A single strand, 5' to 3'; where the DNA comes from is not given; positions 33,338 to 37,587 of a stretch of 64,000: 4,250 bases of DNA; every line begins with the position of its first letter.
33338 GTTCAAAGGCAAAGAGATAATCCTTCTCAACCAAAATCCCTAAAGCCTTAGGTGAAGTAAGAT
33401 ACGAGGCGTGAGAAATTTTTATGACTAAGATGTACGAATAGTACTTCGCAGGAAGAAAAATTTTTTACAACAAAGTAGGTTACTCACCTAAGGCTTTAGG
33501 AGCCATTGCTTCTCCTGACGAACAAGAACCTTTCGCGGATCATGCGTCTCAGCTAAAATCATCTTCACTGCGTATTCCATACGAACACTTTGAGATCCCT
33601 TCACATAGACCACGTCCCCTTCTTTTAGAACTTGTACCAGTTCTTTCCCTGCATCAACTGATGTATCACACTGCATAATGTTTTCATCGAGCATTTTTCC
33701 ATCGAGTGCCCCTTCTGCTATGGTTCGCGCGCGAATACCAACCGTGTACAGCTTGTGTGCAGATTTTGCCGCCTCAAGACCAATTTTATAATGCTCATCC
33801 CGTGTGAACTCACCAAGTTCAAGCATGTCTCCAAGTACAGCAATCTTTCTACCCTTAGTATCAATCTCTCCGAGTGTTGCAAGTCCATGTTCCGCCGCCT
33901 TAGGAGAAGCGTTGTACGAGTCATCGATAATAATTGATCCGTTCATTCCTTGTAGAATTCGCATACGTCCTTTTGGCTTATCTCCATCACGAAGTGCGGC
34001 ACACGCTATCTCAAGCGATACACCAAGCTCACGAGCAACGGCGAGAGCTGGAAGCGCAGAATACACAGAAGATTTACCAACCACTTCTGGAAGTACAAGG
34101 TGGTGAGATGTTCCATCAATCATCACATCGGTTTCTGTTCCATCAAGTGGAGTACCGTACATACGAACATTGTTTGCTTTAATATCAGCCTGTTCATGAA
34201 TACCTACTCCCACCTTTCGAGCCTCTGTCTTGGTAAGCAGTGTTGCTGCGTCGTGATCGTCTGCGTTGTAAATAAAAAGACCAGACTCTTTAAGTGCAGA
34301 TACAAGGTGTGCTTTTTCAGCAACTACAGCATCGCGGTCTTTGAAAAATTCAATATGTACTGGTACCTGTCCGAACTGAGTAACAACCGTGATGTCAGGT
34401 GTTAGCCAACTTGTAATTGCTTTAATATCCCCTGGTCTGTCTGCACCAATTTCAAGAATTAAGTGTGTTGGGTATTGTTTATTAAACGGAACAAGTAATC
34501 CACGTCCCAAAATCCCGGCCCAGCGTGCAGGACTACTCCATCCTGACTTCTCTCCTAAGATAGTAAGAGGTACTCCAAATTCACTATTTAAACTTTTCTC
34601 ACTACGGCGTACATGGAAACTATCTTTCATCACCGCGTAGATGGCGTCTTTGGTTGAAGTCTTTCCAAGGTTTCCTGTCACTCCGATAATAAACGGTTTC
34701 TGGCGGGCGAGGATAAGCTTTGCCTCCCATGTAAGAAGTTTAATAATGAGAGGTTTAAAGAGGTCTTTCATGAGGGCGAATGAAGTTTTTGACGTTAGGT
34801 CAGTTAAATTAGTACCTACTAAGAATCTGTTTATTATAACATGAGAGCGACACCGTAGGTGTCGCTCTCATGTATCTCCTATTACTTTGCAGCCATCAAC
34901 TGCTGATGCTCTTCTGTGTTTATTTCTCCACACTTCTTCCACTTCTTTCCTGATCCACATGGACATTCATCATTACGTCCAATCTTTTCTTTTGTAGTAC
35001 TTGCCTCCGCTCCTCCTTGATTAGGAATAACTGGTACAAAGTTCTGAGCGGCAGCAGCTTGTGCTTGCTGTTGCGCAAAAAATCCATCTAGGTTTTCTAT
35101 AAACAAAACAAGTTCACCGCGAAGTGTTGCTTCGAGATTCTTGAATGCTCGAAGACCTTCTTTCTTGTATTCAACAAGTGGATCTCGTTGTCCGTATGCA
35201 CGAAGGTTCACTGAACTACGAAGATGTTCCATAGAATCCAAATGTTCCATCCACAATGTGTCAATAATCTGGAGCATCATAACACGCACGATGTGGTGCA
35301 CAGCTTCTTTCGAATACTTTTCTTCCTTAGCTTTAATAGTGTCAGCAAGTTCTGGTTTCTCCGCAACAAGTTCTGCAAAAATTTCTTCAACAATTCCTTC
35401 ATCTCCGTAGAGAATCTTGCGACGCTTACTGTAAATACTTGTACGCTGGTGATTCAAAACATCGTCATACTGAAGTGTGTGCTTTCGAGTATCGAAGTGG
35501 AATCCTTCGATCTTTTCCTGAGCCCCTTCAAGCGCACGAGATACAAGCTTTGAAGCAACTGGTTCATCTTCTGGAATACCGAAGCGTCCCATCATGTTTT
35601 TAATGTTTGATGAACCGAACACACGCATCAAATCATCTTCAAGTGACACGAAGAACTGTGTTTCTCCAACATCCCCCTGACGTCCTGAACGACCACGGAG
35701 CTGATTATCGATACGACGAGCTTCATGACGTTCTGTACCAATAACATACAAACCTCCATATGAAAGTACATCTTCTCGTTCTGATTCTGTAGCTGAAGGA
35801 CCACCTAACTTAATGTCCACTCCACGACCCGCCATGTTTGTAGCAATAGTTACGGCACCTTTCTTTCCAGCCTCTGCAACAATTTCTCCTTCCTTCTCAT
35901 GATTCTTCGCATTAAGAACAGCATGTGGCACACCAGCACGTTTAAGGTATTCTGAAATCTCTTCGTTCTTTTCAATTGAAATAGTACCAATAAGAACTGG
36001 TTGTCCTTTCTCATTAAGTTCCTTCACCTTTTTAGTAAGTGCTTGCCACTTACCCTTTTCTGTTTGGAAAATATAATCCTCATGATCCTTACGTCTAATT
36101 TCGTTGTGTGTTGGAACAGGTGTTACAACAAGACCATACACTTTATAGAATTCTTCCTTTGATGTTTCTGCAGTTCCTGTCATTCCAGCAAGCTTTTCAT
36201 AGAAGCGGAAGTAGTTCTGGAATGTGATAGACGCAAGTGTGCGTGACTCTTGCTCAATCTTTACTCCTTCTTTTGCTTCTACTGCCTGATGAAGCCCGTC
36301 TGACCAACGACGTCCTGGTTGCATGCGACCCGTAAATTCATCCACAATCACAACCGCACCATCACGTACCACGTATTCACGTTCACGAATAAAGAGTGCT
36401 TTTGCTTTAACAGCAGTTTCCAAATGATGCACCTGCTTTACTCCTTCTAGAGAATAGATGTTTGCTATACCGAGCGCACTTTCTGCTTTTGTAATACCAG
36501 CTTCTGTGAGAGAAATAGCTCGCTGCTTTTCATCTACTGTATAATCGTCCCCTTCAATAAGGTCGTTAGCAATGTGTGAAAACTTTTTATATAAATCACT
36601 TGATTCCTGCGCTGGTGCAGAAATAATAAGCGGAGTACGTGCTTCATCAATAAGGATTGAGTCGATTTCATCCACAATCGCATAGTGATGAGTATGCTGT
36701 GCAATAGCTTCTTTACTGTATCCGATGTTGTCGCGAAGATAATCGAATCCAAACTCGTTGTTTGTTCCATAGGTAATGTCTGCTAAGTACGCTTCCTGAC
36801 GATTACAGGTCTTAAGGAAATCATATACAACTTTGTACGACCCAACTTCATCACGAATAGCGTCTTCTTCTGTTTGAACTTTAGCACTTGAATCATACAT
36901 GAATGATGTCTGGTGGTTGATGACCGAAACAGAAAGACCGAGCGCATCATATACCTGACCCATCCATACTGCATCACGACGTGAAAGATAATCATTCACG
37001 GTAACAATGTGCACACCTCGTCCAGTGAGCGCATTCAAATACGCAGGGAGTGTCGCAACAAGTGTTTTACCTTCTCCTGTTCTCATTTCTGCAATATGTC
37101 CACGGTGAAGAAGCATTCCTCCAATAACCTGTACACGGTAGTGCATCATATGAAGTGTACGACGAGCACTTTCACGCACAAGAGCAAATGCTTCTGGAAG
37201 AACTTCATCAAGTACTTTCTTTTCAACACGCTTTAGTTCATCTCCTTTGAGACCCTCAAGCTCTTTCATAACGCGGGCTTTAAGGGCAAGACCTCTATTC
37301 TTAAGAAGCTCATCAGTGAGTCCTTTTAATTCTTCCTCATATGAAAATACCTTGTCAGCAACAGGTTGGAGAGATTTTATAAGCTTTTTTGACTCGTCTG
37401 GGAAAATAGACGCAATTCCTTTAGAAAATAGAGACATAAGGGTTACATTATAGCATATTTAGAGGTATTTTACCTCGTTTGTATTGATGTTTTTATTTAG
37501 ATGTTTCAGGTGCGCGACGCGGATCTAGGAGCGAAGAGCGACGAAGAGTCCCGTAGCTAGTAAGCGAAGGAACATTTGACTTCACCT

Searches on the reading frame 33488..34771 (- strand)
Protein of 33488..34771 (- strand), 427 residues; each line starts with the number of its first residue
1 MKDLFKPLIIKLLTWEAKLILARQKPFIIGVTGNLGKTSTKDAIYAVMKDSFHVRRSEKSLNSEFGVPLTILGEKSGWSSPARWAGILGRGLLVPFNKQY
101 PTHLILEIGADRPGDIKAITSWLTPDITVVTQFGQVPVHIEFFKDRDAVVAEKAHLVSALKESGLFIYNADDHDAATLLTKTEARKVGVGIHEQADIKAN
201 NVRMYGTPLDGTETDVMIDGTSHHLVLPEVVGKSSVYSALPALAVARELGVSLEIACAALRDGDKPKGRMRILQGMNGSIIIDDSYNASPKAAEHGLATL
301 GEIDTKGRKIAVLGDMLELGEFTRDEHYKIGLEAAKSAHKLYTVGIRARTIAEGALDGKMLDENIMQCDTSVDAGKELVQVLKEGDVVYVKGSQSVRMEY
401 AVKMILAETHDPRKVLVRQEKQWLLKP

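Call 75: search_protein_families(library=pfam, proteins=[window:33488-34771:-], max_evalue=0.00001)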
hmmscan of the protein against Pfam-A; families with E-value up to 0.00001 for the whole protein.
window:33488-34771:- (427 aa): 2 families
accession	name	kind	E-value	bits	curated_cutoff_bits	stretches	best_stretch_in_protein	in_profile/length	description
PF08245.18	Mur_ligase_M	-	5.4e-22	79.2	24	1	31-246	1-200/200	Mur ligase middle domain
PF02875.26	Mur_ligase_C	-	4.4e-19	70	28.4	1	268-393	1-126/127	Mur ligase, glutamate ligase domain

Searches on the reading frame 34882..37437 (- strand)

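Call 75: search_protein_families(library=pfam, proteins=[window:34882-37437:-], max_evalue=0.00001)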
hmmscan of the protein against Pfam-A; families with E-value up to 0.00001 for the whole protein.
window:34882-37437:- (851 aa): 5 families
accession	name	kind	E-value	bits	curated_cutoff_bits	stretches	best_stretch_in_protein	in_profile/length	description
PF07517.20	SecA_DEAD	-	1.1e-115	386.3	24.6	1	10-430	3-289/290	SecA DEAD-like domain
PF21090.3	P-loop_SecA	-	9.2e-79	264.2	27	2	447-548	2-103/205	SecA P-loop domain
PF07516.18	SecA_SW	-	4e-46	158.1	26.7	2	697-780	115-196/200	SecA Wing and Scaffold domain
PF01043.26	SecA_PP_bind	-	2.7e-39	134.6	23.5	1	279-387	2-110/110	SecA preprotein cross-linking domain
PF02810.21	SEC-C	-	4.1e-06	27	20.4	1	821-836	1-16/19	SEC-C motif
